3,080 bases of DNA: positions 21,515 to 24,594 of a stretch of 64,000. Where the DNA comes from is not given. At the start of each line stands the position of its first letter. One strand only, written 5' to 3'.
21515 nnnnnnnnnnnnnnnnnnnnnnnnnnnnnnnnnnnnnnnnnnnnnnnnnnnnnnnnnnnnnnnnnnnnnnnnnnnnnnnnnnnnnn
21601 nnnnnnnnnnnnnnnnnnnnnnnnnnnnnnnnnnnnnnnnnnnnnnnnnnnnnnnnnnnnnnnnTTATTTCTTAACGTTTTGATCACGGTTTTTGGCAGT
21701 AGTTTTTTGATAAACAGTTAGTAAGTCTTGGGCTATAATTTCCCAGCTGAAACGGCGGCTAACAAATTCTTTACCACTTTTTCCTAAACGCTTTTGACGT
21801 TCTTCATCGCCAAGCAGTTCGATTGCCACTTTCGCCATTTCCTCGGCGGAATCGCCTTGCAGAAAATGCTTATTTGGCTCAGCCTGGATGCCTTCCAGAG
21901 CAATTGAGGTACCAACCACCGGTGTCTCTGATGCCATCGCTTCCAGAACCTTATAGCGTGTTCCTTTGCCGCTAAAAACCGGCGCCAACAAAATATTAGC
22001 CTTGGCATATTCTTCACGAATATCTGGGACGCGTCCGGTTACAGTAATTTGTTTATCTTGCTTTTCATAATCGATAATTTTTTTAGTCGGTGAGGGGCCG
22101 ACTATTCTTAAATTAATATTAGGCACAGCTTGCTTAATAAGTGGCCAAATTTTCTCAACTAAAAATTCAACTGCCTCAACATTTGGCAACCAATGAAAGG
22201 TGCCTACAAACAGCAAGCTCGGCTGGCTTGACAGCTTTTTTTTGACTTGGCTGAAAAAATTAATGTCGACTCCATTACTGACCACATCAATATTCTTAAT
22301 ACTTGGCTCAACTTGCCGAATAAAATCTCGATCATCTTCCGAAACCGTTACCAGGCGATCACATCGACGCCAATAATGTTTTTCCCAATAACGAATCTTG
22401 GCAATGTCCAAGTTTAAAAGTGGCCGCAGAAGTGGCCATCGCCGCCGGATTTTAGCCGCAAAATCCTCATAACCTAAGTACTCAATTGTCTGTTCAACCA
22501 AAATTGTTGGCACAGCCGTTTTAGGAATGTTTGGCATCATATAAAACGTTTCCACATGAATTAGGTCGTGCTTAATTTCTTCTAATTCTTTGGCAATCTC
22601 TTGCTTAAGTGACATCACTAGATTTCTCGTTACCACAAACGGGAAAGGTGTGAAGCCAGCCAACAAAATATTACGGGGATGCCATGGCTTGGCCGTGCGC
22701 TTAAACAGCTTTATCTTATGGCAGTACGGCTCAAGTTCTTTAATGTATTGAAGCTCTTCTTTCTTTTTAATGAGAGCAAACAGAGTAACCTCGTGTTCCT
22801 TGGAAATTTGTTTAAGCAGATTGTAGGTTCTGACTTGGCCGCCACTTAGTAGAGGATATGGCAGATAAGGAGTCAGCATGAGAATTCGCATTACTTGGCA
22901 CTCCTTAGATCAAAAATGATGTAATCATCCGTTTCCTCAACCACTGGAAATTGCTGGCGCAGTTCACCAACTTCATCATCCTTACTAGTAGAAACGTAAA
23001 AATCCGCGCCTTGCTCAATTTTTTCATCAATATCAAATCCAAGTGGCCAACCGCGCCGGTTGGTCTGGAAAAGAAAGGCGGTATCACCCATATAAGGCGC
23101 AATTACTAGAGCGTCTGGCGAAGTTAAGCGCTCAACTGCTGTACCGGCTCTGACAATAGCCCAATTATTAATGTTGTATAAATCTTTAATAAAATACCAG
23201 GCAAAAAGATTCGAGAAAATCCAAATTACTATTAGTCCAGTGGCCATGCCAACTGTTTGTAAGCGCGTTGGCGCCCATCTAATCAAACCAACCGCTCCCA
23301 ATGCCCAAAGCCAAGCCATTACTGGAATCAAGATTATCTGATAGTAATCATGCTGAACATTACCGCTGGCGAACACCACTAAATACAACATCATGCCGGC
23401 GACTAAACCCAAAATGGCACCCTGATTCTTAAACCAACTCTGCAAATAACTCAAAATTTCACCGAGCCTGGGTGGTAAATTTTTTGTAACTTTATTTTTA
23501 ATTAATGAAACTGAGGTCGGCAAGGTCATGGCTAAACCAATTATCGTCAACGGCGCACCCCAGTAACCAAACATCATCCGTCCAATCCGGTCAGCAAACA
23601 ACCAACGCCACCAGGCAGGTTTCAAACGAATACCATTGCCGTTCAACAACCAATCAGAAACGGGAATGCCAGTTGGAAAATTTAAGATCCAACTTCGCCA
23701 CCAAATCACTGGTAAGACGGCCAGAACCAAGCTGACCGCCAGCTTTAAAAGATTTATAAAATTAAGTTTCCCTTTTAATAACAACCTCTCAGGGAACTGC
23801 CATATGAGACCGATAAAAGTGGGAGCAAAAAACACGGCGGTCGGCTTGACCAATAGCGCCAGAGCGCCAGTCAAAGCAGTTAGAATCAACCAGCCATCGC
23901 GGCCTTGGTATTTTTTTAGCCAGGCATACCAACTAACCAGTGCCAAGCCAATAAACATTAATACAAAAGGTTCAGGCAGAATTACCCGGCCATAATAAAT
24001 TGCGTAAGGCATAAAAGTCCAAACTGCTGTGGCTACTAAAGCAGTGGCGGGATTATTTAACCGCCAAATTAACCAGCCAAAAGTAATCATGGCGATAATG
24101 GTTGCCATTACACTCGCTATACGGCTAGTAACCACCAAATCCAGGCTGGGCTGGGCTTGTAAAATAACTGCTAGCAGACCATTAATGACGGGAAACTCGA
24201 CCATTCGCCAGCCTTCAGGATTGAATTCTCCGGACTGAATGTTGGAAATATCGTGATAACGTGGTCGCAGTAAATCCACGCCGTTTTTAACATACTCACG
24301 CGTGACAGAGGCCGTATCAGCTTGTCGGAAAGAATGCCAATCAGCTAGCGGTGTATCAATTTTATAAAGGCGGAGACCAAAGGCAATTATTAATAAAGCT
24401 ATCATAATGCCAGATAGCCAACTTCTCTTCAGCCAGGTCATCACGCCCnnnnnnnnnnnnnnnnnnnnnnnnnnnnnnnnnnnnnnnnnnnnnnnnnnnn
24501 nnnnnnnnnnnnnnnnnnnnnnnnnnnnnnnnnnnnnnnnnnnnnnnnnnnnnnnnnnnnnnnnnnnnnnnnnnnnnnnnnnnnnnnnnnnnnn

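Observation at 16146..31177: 15-kb cell-envelope glycosylation locus: leftward GT-rich operon abutting a rightward DUF167-rmlBCD-CAP operon with zero intergenic distance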

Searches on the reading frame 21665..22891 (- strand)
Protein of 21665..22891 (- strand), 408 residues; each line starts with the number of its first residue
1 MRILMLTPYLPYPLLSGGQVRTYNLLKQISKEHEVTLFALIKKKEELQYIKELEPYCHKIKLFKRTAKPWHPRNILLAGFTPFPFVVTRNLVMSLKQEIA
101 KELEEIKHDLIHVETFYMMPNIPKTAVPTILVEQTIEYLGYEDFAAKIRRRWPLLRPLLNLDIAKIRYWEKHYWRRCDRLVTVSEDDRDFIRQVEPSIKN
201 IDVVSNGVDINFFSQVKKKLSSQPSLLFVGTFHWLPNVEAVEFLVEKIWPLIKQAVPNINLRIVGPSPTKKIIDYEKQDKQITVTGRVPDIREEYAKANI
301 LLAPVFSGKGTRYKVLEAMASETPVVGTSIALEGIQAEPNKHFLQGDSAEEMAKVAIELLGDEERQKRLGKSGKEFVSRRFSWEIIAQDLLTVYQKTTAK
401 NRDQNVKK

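Call 5: search_protein_families(library=pfam, proteins=[window:21665-22891:-], max_evalue=0.01)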
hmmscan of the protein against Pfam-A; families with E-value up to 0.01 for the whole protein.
window:21665-22891:- (408 aa): 5 families
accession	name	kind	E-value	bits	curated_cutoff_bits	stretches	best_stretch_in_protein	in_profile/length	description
PF13692.12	Glyco_trans_1_4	-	2e-25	90.2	27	1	224-362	2-142/142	Glycosyl transferases group 1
PF00534.26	Glycos_transf_1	-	3.1e-14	53.3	26.4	1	215-375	7-171/172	Glycosyl transferases group 1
PF13439.12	Glyco_transf_4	-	2.1e-13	51.1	28.5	1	16-211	2-169/170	Glycosyltransferase Family 4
PF13524.12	Glyco_trans_1_2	-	3.7e-10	40.3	25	1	253-391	7-143/144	Glycosyl transferase-like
PF13579.12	Glyco_trans_4_4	-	0.0014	19.5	29.7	1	17-207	2-158/158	Glycosyl transferase 4-like domain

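Call 34: search_protein_families(library=ncbifam, proteins=[window:21665-22891:-], max_evalue=0.001)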
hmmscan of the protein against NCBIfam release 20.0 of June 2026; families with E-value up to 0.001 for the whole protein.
window:21665-22891:- (408 aa): 19 families
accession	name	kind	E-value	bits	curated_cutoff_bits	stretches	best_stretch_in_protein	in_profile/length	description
TIGR03087.1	stp1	hypoth_equivalog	3.8e-65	220.6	316.65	1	3-391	1-391/397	TIGR03087 family PEP-CTERM/XrtA system glycosyltransferase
TIGR03088.1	stp2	hypoth_equivalog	9.1e-15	54.6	409.05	1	178-397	138-373/374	TIGR03088 family PEP-CTERM/XrtA system glycosyltransferase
TIGR04063.1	stp3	hypoth_equivalog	8.5e-14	51.2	442.05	1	167-397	148-395/397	TIGR04063 family PEP-CTERM/XrtA system glycosyltransferase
TIGR02149.1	glgA_Coryne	subfamily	1.9e-12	47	302.4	1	169-396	137-389/391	glycogen synthase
TIGR03999.1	thiol_BshA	equivalog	4.9e-12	45.4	273.7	1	176-397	144-373/375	N-acetyl-alpha-D-glucosaminyl L-malate synthase BshA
NF041010.1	glycosy_Agl16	equivalog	1.4e-10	40.6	575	1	166-396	123-350/352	glycosylation protein Agl16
TIGR03449.1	mycothiol_MshA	equivalog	2e-10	40.2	462.5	1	175-398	163-404/406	D-inositol-3-phosphate glycosyltransferase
NF041876.1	EPS_EpsE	equivalog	3.1e-09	36.6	400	1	199-389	186-388/389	exopolysaccharide biosynthesis GT4 family glycosyltransferase EpsE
NF053787.1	GlcN_PG_synth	equivalog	8.1e-09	34.8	480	1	171-397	138-359/361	N-acetylglucosaminyl phosphatidylglycerol synthase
NF049987.1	DaglGlyslTfaseDgs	equivalog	1.7e-08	33.8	500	1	284-399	216-329/332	processive diacylglycerol alpha-glucosyltransferase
TIGR04047.1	MSMEG_0565_glyc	hypoth_equivalog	1.8e-08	33.9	259.85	1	281-395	258-372/373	MSMEG_0565 family glycosyltransferase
NF053513.1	Gtran_IagA_BgsA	equivalog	2.1e-07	30.3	460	0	166-219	95-147/333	LTA glycolipid anchor biosynthesis glycosyltransferase, IagA/BgsA family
NF050056.1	ProtGlycPglH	equivalog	7.6e-07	28.5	600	1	173-391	134-347/354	GalNAc-alpha-(1->4)-GalNAc-alpha-(1->3)-diNAcBac-PP-undecaprenol alpha-1,4-N-acetyl-D-galactosaminyltransferase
NF038295.1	EPS_HpsP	equivalog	7.8e-07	28.4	550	1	298-396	288-386/388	hormogonium polysaccharide biosynthesis glycosyltransferase HpsP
NF047880.1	glyco_SdgA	exception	1.3e-06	27.2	800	1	242-373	331-467/488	serine-aspartate repeat adhesin O-glycosyltransferase SdgA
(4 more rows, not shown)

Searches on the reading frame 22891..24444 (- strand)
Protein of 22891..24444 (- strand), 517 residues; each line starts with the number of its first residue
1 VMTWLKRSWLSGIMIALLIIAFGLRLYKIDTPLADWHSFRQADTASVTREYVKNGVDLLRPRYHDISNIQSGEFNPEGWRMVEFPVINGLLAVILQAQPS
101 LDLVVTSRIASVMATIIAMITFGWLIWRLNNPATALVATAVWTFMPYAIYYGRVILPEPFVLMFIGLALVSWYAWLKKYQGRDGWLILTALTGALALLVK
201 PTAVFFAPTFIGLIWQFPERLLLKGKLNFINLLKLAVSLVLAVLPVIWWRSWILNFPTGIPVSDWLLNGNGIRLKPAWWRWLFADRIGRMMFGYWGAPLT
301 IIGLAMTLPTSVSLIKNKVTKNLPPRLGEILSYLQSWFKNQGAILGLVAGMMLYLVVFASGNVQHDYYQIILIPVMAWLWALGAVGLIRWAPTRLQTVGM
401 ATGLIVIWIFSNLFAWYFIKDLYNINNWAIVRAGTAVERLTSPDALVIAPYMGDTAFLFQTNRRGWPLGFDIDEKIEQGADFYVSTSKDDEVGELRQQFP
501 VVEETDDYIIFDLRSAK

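Call 5: search_protein_families(library=pfam, proteins=[window:22891-24444:-], max_evalue=0.01)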
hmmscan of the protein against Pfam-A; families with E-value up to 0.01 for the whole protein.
window:22891-24444:- (517 aa): 2 families
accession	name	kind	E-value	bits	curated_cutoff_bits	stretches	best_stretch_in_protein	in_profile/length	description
PF13231.12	PMT_2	-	1.4e-06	29.1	26.1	1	107-249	20-160/160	Dolichyl-phosphate-mannose-protein mannosyltransferase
PF02366.24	PMT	-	2e-06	28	22.7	1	96-248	74-232/245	Dolichyl-phosphate-mannose-protein mannosyltransferase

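Call 34: search_protein_families(library=ncbifam, proteins=[window:22891-24444:-], max_evalue=0.001)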
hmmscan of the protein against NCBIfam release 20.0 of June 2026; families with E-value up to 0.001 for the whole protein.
window:22891-24444:- (517 aa): 0 families

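Call 45: search_solved_structures(query=window:22891-24444:-, max_evalue=1)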
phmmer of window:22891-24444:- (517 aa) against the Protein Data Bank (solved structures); distinct sequences matched with E-value up to 1: 0.

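Call 87: find_homologous_proteins(query=window:22891-24441:-, max_evalue=0.00001)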
Query window:22891-24441:- (516 aa): 1859 proteins with E <= 0.00001 among 8000 candidates; the best 120 are listed.
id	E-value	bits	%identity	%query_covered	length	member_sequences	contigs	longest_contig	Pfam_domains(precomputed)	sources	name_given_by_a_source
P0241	0.0e+0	1152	99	100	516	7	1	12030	PF02366.25,PF13231.13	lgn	-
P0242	5.6e-225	766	65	99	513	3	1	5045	PF02366.25,PF13231.13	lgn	-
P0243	1.5e-213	728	63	99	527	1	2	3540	PF02366.25,PF13231.13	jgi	jgi:hypothetical protein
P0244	2.6e-213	727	62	100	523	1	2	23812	PF02366.25,PF13231.13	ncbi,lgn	-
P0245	2.9e-213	727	62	99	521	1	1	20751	PF02366.25,PF13231.13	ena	-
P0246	2.0e-198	678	60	99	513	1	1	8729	PF02366.25,PF13231.13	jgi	jgi:hypothetical protein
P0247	1.1e-191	656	59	99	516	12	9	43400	PF02366.25,PF13231.13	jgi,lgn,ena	-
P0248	1.7e-177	609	55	99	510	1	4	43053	PF13231.13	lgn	-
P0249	3.8e-177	608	55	99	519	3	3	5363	PF13231.13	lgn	-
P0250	2.7e-176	605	55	98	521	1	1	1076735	PF13231.13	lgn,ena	-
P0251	1.7e-174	599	54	99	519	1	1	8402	PF02366.25,PF13231.13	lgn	-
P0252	2.7e-174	599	53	99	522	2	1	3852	PF02366.25,PF13231.13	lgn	-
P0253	9.5e-174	597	56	98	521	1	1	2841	PF13231.13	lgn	-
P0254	3.1e-173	595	55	98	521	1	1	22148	PF02366.25,PF13231.13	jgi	-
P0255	8.7e-173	594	57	99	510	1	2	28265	PF02366.25,PF13231.13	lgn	-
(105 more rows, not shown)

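Call 95: predict_structure(alignment_id=A6)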
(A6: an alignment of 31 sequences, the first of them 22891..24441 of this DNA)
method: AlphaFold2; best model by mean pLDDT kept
length: 516 residues; sequences in the alignment: 31
mean_pLDDT: 90.6   pTM: 0.91
mean pLDDT of the five models: 90.6, 88.5, 88.2, 88.2, 84.9
residues with pLDDT >= 90: 378; 70-90: 101; 50-70: 35; < 50: 2
segments of 3 or more residues with pLDDT < 50: none
pLDDT, mean of each block of 10 residues (from residue 1): 85 98 96 86 93 91 74 77 86 97 97 98 98 98 97 94 98 90 95 94 96 95 91 95 90 66 52 72 91 96 94 69 91 94 98 80 76 98 98 98 98 94 91 97 94 89 91 94 94 96 97 95
secondary structure, 60 per line:
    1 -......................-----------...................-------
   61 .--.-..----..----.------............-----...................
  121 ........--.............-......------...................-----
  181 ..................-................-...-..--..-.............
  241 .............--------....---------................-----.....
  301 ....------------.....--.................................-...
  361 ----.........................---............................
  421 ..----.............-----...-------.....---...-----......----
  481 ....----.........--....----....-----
elements in order: H2-23 H35-53 H85-96 H102-128 H131-143 H145-150 H157-175 H181-198 H200-215 H228-253 H262-265 H275-290 H296-304 H317-321 H324-356 H365-389 H393-422 H427-439 E445-447 H455-459 E463-465 H471-476 E481-484 H489-497 E500-503 E508-511
